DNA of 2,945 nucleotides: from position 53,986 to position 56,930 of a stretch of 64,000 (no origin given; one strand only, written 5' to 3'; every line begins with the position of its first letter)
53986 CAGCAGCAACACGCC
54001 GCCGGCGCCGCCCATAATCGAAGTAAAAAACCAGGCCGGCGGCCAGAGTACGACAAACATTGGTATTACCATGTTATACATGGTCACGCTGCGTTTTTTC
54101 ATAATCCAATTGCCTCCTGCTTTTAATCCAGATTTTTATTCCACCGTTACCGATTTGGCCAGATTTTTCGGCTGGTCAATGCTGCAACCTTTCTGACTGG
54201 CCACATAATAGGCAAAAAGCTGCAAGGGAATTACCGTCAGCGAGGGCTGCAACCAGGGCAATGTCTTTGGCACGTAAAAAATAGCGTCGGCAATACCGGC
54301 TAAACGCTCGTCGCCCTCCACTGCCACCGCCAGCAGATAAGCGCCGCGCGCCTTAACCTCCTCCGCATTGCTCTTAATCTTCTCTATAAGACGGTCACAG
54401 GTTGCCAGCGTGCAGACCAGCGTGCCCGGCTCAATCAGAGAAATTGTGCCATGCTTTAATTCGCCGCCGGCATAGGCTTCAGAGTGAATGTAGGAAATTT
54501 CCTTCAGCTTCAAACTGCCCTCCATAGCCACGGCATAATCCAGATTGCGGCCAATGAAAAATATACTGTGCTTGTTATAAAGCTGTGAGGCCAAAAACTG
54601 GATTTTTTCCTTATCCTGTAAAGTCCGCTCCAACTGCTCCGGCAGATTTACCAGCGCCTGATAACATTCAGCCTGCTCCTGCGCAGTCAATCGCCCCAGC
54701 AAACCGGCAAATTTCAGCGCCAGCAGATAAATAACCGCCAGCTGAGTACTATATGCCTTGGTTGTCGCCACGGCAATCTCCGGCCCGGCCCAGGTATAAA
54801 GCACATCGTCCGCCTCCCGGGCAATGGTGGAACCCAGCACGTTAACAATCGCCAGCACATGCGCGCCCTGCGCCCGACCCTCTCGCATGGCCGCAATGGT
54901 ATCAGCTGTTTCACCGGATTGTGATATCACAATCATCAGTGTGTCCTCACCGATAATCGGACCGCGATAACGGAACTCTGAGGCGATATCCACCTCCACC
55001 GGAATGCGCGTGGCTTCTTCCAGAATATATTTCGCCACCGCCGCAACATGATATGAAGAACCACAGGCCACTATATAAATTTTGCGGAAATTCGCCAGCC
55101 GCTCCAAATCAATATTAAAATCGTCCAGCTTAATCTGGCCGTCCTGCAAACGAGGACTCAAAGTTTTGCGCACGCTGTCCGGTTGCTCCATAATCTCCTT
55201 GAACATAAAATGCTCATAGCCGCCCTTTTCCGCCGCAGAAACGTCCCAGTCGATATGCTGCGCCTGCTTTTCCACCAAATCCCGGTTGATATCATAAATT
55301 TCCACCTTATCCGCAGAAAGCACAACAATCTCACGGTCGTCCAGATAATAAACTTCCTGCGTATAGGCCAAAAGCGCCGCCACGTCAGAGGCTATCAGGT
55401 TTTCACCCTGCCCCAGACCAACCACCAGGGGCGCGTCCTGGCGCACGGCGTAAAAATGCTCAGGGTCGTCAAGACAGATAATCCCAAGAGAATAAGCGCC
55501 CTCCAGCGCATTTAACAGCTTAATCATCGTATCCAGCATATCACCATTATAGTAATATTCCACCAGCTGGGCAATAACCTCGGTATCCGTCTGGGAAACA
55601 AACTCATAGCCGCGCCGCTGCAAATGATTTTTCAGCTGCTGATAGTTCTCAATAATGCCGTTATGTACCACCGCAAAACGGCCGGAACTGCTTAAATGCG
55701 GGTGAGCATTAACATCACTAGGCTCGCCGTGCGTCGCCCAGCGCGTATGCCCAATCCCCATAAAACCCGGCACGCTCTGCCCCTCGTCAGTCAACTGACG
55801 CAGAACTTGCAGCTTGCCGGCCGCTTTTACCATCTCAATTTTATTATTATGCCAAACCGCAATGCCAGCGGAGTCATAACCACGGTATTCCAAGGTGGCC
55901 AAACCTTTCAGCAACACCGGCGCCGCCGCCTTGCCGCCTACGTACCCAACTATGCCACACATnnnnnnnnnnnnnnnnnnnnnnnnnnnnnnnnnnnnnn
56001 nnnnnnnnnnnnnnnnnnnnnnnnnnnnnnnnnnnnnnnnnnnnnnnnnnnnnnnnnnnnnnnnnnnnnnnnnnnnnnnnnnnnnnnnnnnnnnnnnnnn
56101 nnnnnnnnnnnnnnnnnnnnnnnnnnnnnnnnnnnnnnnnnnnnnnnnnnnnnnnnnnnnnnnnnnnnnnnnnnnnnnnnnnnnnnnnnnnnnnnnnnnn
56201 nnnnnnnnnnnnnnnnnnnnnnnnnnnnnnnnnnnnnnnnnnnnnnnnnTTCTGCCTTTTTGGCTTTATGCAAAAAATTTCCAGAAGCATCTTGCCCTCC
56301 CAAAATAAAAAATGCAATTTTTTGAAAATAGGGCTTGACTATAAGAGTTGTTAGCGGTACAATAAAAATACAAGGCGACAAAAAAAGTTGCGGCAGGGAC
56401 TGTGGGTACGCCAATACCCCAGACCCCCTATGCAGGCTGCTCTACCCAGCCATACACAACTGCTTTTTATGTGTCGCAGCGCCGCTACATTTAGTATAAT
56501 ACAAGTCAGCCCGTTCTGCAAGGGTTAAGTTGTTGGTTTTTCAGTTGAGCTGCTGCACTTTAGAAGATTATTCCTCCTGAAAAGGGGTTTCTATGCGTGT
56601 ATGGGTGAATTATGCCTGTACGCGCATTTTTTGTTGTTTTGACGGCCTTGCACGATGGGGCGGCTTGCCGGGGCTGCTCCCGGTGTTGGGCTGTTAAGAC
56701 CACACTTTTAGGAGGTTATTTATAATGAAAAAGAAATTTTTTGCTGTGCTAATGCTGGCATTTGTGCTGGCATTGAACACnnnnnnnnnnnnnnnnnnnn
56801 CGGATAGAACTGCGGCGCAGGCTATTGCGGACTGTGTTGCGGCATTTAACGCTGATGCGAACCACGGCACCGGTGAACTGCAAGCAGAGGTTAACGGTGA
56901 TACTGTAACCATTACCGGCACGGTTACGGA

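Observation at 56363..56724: Conserved roughly 350-nt 5' leaders with an intrinsic-terminator hairpin upstream of both SLH genes; candidate riboswitch/attenuator of unknown class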

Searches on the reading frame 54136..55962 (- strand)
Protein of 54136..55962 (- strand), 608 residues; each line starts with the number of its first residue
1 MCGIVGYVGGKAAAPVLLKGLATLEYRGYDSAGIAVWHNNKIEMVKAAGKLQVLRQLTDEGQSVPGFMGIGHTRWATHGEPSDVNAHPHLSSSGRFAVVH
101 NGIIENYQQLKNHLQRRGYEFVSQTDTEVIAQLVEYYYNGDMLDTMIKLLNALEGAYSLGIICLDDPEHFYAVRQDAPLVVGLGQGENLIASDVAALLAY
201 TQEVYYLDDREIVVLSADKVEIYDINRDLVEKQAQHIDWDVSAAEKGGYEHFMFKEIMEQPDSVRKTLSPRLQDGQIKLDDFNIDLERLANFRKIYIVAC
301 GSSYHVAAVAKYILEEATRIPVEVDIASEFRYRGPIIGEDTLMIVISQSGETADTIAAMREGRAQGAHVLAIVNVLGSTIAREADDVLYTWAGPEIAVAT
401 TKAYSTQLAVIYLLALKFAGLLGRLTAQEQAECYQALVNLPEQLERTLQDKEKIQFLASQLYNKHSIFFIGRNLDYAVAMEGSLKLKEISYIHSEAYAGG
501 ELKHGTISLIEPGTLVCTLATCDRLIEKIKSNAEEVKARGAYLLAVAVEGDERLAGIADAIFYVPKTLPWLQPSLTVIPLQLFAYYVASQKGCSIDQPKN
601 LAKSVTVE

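Call 13: search_protein_families(library=pfam, proteins=[window:54136-55962:-])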
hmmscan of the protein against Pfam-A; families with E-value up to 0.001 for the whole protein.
window:54136-55962:- (608 aa): 4 families
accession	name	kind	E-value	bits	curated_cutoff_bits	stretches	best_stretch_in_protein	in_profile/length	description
PF01380.27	SIS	-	2.3e-57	192.8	25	2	289-416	2-130/131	SIS domain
PF13522.11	GATase_6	-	2e-18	67.1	27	1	65-192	9-129/130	Glutamine amidotransferase domain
PF13537.11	GATase_7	-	6.2e-15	55.7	25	1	84-199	11-123/123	Glutamine amidotransferase domain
PF13580.11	SIS_2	-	0.00076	20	27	0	327-373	92-137/138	SIS domain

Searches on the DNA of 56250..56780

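Call 7: search_rna_families(source=window, start=56250, end=56780, threshold=evalue, max_evalue=10, show_alignments=3)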
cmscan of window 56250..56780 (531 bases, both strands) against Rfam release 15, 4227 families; matches with E-value up to 10: 2.
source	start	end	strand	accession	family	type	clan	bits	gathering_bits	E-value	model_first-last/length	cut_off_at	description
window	56630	56762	+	RF02175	SMAD5-AS1_3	Gene; lncRNA;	-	13.9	60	1.1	1-125/125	no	SMAD5 antisense RNA 1 conserved region 3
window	56497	56637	+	RF00558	L20_leader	Cis-reg; leader;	-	13.5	58.7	8.1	1-127/127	no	Ribosomal protein L20 leader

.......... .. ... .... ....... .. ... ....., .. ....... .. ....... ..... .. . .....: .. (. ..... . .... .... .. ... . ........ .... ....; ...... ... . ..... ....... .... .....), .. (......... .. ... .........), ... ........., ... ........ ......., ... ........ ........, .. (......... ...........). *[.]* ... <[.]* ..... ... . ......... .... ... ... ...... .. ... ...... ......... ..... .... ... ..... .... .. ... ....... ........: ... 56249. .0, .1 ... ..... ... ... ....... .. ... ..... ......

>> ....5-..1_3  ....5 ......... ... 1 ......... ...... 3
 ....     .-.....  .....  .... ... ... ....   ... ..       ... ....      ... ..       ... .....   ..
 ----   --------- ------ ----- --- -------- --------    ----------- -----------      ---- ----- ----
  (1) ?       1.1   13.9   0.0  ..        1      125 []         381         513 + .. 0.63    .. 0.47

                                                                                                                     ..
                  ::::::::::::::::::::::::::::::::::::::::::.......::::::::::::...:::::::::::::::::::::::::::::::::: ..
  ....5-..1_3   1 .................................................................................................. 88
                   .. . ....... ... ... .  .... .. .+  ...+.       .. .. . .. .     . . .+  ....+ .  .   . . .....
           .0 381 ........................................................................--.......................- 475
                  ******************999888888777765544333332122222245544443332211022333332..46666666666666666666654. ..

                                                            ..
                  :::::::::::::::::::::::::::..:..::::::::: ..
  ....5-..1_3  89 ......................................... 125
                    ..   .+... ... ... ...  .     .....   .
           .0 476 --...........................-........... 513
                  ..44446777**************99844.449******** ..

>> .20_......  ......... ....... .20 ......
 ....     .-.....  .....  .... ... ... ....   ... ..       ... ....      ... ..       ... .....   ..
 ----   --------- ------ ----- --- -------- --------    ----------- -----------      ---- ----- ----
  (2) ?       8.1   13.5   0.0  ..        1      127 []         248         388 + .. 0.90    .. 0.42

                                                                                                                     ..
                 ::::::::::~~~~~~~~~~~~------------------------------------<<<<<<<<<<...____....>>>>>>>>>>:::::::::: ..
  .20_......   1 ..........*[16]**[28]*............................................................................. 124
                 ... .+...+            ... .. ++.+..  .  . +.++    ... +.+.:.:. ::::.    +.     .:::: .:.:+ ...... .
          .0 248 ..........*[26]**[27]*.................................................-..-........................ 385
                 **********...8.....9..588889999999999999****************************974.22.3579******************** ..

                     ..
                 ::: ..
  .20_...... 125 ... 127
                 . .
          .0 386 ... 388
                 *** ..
